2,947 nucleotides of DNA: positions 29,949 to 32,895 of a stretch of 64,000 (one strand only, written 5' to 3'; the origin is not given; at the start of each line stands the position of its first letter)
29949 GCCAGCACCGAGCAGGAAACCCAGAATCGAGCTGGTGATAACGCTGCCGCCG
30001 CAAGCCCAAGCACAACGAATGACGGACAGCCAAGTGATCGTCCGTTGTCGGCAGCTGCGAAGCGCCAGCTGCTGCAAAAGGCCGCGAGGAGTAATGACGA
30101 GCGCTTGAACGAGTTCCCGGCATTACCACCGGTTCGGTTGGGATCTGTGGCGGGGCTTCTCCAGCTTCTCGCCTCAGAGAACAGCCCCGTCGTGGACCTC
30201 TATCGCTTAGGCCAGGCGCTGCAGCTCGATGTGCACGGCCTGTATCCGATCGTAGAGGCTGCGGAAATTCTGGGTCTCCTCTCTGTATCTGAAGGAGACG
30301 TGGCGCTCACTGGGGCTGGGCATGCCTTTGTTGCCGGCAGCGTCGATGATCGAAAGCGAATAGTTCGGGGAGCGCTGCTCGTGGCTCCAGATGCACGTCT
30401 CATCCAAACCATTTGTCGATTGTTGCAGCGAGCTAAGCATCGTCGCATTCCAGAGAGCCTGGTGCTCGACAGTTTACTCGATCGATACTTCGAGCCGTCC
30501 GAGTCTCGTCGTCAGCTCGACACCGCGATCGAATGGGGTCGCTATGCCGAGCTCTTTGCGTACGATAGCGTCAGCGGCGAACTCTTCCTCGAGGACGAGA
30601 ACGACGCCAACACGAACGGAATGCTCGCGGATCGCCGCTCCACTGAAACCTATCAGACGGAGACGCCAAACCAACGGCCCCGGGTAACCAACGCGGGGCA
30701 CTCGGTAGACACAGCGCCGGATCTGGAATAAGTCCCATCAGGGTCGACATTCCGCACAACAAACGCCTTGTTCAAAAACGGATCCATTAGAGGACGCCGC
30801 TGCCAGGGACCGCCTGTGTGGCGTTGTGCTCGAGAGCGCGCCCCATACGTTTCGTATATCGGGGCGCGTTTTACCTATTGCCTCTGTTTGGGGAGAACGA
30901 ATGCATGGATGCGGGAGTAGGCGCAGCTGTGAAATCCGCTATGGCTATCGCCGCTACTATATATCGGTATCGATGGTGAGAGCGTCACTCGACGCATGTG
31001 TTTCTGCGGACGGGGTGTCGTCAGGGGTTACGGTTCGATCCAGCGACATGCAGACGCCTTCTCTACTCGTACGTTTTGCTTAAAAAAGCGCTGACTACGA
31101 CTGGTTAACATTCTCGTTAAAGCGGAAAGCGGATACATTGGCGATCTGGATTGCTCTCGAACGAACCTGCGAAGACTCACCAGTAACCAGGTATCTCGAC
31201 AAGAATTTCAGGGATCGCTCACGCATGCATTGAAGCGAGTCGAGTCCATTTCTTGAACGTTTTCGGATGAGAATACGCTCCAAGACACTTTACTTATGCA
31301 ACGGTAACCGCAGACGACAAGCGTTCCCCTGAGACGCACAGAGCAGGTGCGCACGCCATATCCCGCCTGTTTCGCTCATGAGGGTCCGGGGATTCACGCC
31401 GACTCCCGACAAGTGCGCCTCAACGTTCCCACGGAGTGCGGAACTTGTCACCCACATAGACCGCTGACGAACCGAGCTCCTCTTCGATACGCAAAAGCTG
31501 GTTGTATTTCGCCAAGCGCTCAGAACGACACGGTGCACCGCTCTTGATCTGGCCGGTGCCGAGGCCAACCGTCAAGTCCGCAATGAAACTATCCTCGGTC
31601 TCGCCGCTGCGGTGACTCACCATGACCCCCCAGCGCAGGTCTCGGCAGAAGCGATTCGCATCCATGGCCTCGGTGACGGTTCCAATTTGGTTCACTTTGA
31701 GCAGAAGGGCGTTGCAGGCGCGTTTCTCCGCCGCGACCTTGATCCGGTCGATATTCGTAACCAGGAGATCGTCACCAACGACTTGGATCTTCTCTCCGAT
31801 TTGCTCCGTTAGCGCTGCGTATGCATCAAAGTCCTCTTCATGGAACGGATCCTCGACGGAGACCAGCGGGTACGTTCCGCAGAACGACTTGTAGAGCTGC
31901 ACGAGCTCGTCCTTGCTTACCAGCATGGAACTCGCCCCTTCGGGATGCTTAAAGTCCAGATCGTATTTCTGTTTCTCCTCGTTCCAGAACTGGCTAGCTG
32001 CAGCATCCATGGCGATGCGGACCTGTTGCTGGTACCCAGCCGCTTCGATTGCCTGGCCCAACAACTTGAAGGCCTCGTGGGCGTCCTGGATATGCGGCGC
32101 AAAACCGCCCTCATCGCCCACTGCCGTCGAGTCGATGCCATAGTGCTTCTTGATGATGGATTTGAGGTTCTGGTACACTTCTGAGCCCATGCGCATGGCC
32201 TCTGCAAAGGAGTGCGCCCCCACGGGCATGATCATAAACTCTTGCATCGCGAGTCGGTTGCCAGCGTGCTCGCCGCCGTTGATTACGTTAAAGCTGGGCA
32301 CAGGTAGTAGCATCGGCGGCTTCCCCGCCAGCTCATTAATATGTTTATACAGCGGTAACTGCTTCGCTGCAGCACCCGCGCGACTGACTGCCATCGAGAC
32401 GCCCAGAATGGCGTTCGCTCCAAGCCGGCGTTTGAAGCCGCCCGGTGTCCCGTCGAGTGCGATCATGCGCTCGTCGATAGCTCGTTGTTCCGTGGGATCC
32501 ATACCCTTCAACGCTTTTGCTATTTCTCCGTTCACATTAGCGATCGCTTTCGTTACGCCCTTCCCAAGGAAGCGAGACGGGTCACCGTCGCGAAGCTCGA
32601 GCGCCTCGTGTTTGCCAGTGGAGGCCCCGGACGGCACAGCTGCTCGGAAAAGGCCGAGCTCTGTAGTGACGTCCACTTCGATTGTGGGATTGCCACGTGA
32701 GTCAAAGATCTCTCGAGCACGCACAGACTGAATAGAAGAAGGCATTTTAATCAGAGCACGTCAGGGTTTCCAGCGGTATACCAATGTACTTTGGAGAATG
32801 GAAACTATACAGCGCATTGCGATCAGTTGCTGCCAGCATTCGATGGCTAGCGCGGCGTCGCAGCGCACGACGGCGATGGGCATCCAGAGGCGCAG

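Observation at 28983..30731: Solitary bacterial-type NitT/TauT ABC ATPase with AAA-associated C-terminal domain in a eukaryotic context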

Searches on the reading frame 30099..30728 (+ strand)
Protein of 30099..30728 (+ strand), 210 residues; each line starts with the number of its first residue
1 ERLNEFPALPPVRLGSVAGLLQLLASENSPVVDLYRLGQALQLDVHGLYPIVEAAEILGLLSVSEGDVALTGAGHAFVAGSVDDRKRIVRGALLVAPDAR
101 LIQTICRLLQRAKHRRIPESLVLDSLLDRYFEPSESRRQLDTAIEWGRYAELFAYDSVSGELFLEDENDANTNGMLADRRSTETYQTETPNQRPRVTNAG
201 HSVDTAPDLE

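Call 18: search_solved_structures(query=window:30099-30728:+, max_evalue=1)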
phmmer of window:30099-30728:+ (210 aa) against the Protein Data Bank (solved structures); distinct sequences matched with E-value up to 1: 2.
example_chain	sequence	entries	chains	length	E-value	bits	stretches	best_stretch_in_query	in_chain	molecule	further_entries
8gqm_A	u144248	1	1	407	0.87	12.5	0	66-105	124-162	Thiolase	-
8gqf_A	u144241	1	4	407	0.89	12.4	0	66-105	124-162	Thiolase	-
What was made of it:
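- Tried and rejected: A sequence search of the PDB with the C-terminal 210 aa found nothing meaningful (call 18).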

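Call 38: find_related_loci(query=A3, collection=genome_contigs, flank=6000)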
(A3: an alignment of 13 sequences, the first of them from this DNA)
Query A3 (170 aa) in genome_contigs; peptide patterns used: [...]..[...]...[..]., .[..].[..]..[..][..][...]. (x = any residue, [..] = any of these).
600 stretches matched a pattern (row limit reached: there are more); 555 encode a relative of the query (tblastn E <= 1e-3); the best 80 are kept; 80 distinct loci.
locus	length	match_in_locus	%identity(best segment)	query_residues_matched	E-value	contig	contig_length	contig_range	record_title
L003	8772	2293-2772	50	3-167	4e-53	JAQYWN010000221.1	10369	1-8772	MAG: Rhizonema sp. NSF051 rhizonema_NODE_227_length_10369_cov_31.8194, whole genome shotgun sequence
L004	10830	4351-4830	50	3-167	7e-53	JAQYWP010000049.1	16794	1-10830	MAG: Rhizonema sp. PD38 Dictyo3468_NODE_63_length_16794_cov_7.598, whole genome shotgun sequence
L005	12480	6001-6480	50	3-167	2e-52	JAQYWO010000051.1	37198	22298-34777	MAG: Rhizonema sp. PD37 Dictyo3444_NODE_52_length_37198_cov_18.5271, whole genome shotgun sequence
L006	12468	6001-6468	56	3-163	5e-52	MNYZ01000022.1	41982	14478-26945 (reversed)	MAG: Oscillatoriales cyanobacterium CG2_30_40_61 cg2_3.0_scaffold_399_c, whole genome shotgun sequence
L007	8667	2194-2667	53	3-165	8e-52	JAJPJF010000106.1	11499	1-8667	MAG: Nostocales cyanobacterium Centralia_MAG_434 k107_1763314, whole genome shotgun sequence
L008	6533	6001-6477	51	2-165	2e-51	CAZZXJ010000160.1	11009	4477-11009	MAG: uncultured Stigonema sp. isolate Brown_AA.bin.3 genome assembly, contig: NODE_498_length_11009_cov_15.771134, whole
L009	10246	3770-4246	51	2-165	2e-51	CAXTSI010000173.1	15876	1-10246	MAG TPA_asm: uncultured bacterium isolate public_SRR14721957_metawrap_bin.4 genome assembly, contig: public_SRR14721957_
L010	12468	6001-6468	52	3-163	2e-50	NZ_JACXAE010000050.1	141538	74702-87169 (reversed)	Iningainema tapete BLCC-T55 NODE_25_length_141538_cov_25.362927, whole genome shotgun sequence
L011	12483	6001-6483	49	3-168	2e-50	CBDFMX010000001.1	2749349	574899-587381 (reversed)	MAG: Stigonema sp. isolate 9a048915-f00d-425c-bd96-d5550510256a genome assembly, contig: contig_1, whole genome shotgun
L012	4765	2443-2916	53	1-163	3e-50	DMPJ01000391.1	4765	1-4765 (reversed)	MAG TPA_asm: Planktothrix sp. UBA8402 contig_138066, whole genome shotgun sequence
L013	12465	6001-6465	52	3-163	3e-50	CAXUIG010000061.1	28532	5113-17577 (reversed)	MAG TPA_asm: uncultured bacterium isolate public_SRR14722086_metawrap_bin.4 genome assembly, contig: public_SRR14722086_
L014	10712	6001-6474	51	3-165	4e-50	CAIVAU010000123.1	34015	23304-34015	MAG: uncultured cyanobacterium isolate B12_bin-0982 genome assembly, contig: bin-0982:123/268, whole genome shotgun sequ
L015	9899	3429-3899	51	2-163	6e-50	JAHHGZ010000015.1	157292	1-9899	MAG: Cyanomargarita calcarea GSE-NOS-MK-12-04C scaffold_46_c1, whole genome shotgun sequence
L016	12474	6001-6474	52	3-165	8e-50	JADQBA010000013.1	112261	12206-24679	MAG: Stigonema ocellatum SAG 48.90 = DSM 106950 isolate JP211 k141_70013, whole genome shotgun sequence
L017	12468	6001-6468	53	3-163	1e-49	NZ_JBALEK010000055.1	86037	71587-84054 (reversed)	MAG: Nostoc sp. isolate P6620 bin 4 NODE_245_length_86037_cov_41.690617, whole genome shotgun sequence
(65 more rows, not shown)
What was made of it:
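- On Plastid-targeted nuclear gene of cyanobacterial origin (endosymbiotic gene transfer): The best 80 prokaryotic loci are cyanobacterial by their names; three records are unnamed MAGs (call 38).
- The best 80 prokaryotic matches to the C-terminal domain are cyanobacterial by their names; three records are unnamed MAGs (call 38).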

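Call 44: predict_structure(alignment_id=A2)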
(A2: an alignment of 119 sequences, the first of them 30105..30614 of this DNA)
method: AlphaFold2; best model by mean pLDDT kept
length: 170 residues; sequences in the alignment: 119
mean_pLDDT: 93.1   pTM: 0.86
mean pLDDT of the five models: 93.1, 92.8, 92.5, 92.4, 91.8
residues with pLDDT >= 90: 148; 70-90: 14; 50-70: 5; < 50: 3
segments of 3 or more residues with pLDDT < 50: 168-170
pLDDT, mean of each block of 10 residues (from residue 1): 86 96 91 91 91 98 96 98 98 97 97 96 94 96 97 97 66
secondary structure, 60 per line:
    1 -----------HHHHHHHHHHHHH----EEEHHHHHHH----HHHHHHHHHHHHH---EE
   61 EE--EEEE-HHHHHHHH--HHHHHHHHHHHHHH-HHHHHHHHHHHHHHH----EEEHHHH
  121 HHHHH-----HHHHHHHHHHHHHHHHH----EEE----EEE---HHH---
elements in order: H12-24 E29-31 H32-38 H43-55 E59-62 E65-68 H70-77 H80-93 H95-109 E114-116 H117-125 H131-147 E152-154 E159-161
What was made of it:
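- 30105..30614 (+): C-terminal tandem winged-helix module (residues 446-615; Pfam AAA_assoc_C match at 30201-30566). The AlphaFold model has mean pLDDT 93.1 and two H-beta-H-H-beta-beta units (call 44).
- On PF09821-type 'Nrt/Ssu/Tau-like' two-component ABC system: The model is a tandem winged helix with pLDDT 93 (call 44).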

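Call 75: fold_search(model_id=the predicted structure, library=pdb)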
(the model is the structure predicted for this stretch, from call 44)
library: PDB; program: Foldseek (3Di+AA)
matches with E <= 10: 1233; with E <= 0.001: 0
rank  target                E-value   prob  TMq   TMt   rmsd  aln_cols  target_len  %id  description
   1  9bz0_f                3.0e-03  0.99  0.29  0.23  12.2       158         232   20  Structure of an STK19-containing TC-NER complex (released 2024-12-25)
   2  8ycm_A                6.4e-03  0.99  0.29  0.23  11.8       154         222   18  Monomeric Human STK19 (released 2024-03-06)
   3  8ycm_B                6.8e-03  0.98  0.28  0.23  11.8       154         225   19  Monomeric Human STK19 (released 2024-03-06)
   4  8rdn_C                7.2e-03  0.99  0.30  0.17  10.9       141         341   20  Holomycin methyltransferase DtpM with SAH and XRD-271 (released 2024-10-16)
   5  8rdm                  7.2e-03  0.99  0.30  0.17  10.7       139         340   22  Holomycin methyltransferase DtpM with SAH (released 2024-10-16)
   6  8rdn_D                1.0e-02  0.98  0.30  0.17  10.8       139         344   22  Holomycin methyltransferase DtpM with SAH and XRD-271 (released 2024-10-16)
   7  4d7k_A                1.3e-02  0.99  0.33  0.19   9.5       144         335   23  Crystal structure of N,N-8-amino-8-demethyl-D-riboflavin dimethyltransferase (RosA) from Streptomyces davawensis (released 2016-01-13)
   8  8rdn_A                1.7e-02  0.97  0.30  0.17  10.8       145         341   19  Holomycin methyltransferase DtpM with SAH and XRD-271 (released 2024-10-16)
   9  8rdn_B                1.7e-02  0.96  0.30  0.17  10.7       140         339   21  Holomycin methyltransferase DtpM with SAH and XRD-271 (released 2024-10-16)
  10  6b39                  1.8e-02  0.93  0.35  0.12  13.2       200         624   14  AprA Methyltransferase 1 - GNAT in complex with SAH (released 2017-11-15)
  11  4d7k_D                2.0e-02  0.94  0.30  0.16  10.7       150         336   21  Crystal structure of N,N-8-amino-8-demethyl-D-riboflavin dimethyltransferase (RosA) from Streptomyces davawensis (released 2016-01-13)
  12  3lst_A                2.2e-02  0.95  0.31  0.19  10.0       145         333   20  Crystal Structure of CalO1, Methyltransferase in Calicheamicin Biosynthesis, SAH bound form (released 2010-03-02)
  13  8bie_A                2.5e-02  0.93  0.30  0.18  10.8       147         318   13  O-Methyltransferase Plu4894 in complex with SAH (released 2023-03-08)
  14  3dp7_A                2.9e-02  0.99  0.39  0.21   9.1       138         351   17  CRYSTAL STRUCTURE OF SAM-dependent methyltransferase from Bacteroides vulgatus ATCC 8482 (released 2008-07-29)
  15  8bij_A                3.1e-02  0.97  0.33  0.20   9.9       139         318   14  O-Methyltransferase Plu4894 (mutant I88M, W91L, C97Y, S142L, G146V, Y258M, L270F, S309Y) in complex with SAH (released 2023-03-08)
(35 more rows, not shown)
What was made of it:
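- Winged helices also serve as protein-protein or dimerisation modules, as in the methyltransferase hits of call 75.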

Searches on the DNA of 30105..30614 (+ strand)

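Call 64: search_rna_families(sources=[L011, L014, L021, L044, L026, L054, L006, L047, L059, L083, L010], threshold=gathering)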
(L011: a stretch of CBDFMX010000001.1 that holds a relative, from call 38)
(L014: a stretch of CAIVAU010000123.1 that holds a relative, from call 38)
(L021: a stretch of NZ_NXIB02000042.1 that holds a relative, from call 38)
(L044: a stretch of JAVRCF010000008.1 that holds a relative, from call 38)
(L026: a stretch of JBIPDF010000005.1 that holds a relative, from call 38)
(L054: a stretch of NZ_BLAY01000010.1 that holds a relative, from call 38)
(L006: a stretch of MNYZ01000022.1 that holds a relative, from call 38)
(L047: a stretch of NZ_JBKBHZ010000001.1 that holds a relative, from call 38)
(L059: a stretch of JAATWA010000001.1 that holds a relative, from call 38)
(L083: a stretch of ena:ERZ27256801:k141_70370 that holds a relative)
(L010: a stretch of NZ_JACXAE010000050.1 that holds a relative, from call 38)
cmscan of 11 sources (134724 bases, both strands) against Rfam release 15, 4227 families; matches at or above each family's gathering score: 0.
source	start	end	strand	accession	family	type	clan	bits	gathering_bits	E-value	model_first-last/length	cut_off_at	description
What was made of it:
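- Tried and rejected: Rfam found no riboswitch or other RNA in 11 prokaryotic loci (call 64).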

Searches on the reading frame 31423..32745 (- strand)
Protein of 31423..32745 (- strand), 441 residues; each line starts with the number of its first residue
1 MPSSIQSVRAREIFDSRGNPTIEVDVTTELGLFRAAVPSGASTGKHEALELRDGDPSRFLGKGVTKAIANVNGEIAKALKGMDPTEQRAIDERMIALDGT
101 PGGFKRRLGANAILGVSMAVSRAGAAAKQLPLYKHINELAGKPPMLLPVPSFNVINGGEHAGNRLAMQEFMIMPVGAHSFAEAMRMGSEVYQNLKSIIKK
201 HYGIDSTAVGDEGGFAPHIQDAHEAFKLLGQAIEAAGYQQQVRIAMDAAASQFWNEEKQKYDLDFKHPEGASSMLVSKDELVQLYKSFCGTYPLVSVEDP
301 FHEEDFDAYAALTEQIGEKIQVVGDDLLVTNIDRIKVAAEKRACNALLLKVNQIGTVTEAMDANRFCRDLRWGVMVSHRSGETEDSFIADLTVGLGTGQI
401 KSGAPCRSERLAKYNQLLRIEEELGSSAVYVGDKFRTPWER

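Call 3: search_protein_families(library=pfam, proteins=[window:31423-32745:-], max_evalue=0.01)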
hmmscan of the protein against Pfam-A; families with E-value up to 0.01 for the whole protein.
window:31423-32745:- (441 aa): 4 families
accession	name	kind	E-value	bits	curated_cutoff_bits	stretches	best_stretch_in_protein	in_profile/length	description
PF00113.28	Enolase_C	-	1.8e-140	467.8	21.5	1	146-437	3-294/296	Enolase, C-terminal TIM barrel domain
PF03952.21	Enolase_N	-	4.4e-56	189.1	35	1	5-136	1-131/131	Enolase, N-terminal domain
PF13378.12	MR_MLE_C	-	6.1e-08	33.1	29.4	1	277-378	56-154/219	Enolase C-terminal domain-like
PF07476.17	MAAL_C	-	0.00047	19.8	27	1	311-398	128-217/249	Methylaspartate ammonia-lyase C-terminus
